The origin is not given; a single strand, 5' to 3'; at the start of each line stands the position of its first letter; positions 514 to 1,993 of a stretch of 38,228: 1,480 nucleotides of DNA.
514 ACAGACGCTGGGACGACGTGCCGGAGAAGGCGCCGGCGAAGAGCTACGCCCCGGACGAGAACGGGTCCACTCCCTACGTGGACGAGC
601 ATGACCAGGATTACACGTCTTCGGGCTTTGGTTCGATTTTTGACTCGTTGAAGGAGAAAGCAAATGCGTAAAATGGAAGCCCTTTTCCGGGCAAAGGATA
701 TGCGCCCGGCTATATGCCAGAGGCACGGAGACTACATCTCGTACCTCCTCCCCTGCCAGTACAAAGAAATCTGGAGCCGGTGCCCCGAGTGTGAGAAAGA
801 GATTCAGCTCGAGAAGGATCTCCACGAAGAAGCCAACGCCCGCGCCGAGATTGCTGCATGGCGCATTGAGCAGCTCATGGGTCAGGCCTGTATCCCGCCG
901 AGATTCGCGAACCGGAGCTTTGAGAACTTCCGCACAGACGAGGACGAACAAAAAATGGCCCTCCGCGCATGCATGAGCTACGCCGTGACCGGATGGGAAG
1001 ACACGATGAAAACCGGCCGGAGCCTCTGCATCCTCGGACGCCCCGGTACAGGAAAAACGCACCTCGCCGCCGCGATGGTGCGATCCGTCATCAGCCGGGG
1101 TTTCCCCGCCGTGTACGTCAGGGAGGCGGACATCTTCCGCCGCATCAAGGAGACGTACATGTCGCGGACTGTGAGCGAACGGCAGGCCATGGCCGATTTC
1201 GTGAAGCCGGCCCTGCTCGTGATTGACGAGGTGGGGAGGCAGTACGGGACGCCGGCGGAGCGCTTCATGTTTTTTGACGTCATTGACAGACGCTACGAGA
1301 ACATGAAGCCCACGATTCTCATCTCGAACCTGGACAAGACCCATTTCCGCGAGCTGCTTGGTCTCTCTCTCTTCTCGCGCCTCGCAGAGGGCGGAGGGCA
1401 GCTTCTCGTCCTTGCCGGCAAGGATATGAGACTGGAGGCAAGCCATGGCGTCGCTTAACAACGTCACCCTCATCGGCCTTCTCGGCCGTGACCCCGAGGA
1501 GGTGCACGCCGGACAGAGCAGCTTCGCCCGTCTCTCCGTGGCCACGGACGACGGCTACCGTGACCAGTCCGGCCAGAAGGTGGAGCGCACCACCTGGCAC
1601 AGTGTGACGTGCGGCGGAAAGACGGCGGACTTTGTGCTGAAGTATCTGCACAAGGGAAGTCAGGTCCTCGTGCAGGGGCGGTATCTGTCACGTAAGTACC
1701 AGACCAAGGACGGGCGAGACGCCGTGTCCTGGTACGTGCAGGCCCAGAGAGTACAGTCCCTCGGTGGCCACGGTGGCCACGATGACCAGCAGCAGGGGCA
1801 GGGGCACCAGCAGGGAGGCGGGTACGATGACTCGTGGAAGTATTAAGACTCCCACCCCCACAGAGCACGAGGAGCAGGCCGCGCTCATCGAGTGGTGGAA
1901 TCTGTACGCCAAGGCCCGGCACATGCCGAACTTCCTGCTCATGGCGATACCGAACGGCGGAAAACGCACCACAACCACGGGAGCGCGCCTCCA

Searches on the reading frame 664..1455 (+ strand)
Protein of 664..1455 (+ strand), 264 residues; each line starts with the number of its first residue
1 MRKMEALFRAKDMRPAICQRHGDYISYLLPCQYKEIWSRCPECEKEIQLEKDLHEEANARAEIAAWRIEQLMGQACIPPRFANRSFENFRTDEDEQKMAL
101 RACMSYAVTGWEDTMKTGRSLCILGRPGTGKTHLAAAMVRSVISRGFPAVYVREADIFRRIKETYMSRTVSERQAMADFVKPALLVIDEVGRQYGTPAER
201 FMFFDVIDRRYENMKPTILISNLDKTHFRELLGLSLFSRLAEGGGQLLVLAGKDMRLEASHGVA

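Call 9: search_protein_families(library=pfam, max_evalue=0.1, proteins=[window:664-1455:+])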
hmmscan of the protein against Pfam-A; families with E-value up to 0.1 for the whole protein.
seq(264 aa): 24 families
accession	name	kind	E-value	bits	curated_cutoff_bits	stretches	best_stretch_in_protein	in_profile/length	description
PF01695.23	IstB_IS21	-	1.2e-21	77.7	24.1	1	49-233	33-204/238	IstB-like ATP binding protein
PF20720.3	nSTAND3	-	5.5e-05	23.3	27.2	1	111-161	10-60/155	Novel STAND NTPase 3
PF00004.35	AAA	-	9.8e-05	23.3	21.2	1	121-192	1-68/131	ATPase family associated with various cellular activities (AAA)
PF07088.17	GvpD_P-loop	-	0.00017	22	24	1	116-188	8-81/189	GvpD gas vesicle protein, P-loop domain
PF24883.2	NPHP3_N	-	0.00047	20.8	24.8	1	109-151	13-55/164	Nephrocystin 3, N-terminal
PF13191.12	AAA_16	-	0.0021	19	32.6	1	117-157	23-63/167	AAA ATPase domain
PF13401.12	AAA_22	-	0.0021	18.8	27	1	117-151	4-38/130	AAA domain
PF04851.21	ResIII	-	0.0058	17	22.5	1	98-173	2-81/164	Type III restriction enzyme, res subunit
PF06068.19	TIP49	-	0.0063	16.2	23.8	1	115-159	47-90/347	TIP49 P-loop domain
PF13604.12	AAA_30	-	0.0082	16.3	27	1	116-192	15-99/191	AAA domain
PF07728.20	AAA_5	-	0.0087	16.5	22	1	121-191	2-76/139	AAA domain (dynein-related subfamily)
PF06745.19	ATPase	-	0.012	15.5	26.6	1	115-152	16-54/231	KaiC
PF01935.23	DUF87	-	0.014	15.9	23.2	1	118-147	23-53/220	Helicase HerA, central domain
PF00308.24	Bac_DnaA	-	0.015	15.9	23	1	86-228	7-144/162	Bacterial DnaA ATPAse domain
PF13086.12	AAA_11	-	0.019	15.2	27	0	116-145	15-44/257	AAA domain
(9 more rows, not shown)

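Call 10: search_protein_families(library=phrogs, max_evalue=0.01, proteins=[window:664-1455:+])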
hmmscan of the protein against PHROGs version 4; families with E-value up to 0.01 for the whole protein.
seq(264 aa): 9 families
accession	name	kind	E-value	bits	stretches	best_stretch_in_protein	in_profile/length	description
phrog_50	-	DNA, RNA and nucleotide metabolism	5.7e-64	218.1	1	13-261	273-515/570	DnaC-like helicase loader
phrog_3277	-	DNA, RNA and nucleotide metabolism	2.2e-29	103.4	1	116-261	8-158/168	DnaC-like helicase loader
phrog_27475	-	unknown function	5.3e-10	39.4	1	119-225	443-547/599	-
phrog_26922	-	DNA, RNA and nucleotide metabolism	0.00022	22.8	1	177-246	7-76/92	DnaC-like helicase loader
phrog_168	-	DNA, RNA and nucleotide metabolism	0.0013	19.5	1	114-192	39-111/314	clamp loader of DNA polymerase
phrog_325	-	DNA, RNA and nucleotide metabolism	0.002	17.5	1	83-144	454-516/986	Dda-like helicase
phrog_29373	-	unknown function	0.0057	18.1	0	3-58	47-100/102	-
phrog_37795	-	unknown function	0.0068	17.2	0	104-121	21-38/47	-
phrog_296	-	integration and excision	0.0098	15.6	0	111-141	311-341/626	DNA transposition protein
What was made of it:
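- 664..1458 (+): DnaC/IstB-like helicase loader, overlapping the initiator stop by 8 nt. PF01695 E=1.2e-21; phrog_50 E=5.7e-64 (calls 9, 10).
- Checked: A DnaC-like gene follows at 664-1458 (IstB_IS21 E=1e-21; phrog_50 E=6e-64; calls 9, 10).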

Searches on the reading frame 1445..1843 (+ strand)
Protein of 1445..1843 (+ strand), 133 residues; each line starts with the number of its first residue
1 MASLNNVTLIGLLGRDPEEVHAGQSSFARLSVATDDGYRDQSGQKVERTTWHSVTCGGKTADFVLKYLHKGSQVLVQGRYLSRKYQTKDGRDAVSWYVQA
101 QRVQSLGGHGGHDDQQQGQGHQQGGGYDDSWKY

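Call 9: search_protein_families(library=pfam, max_evalue=0.1, proteins=[window:1445-1843:+])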
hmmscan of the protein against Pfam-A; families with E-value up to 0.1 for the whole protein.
seq(133 aa): 2 families
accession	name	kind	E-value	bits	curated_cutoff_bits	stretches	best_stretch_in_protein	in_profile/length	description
PF00436.31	SSB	-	8.1e-23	80.9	26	1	4-105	1-103/104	Single-strand binding protein family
PF24315.1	DUF7489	-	0.044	14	27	1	22-57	19-52/65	Domain of unknown function (DUF7489)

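Call 10: search_protein_families(library=phrogs, max_evalue=0.01, proteins=[window:1445-1843:+])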
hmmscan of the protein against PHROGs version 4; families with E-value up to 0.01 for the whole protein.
seq(133 aa): 2 families
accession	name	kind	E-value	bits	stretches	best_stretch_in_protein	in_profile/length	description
phrog_44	-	DNA, RNA and nucleotide metabolism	1.4e-32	114.6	1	1-124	84-208/271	single strand DNA binding protein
phrog_25370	-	unknown function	9.7e-05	23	1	4-49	2-48/48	-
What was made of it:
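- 1445..1846 (+): Single-strand DNA-binding protein. PF00436 E=8e-23; phrog_44 (calls 9, 10).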
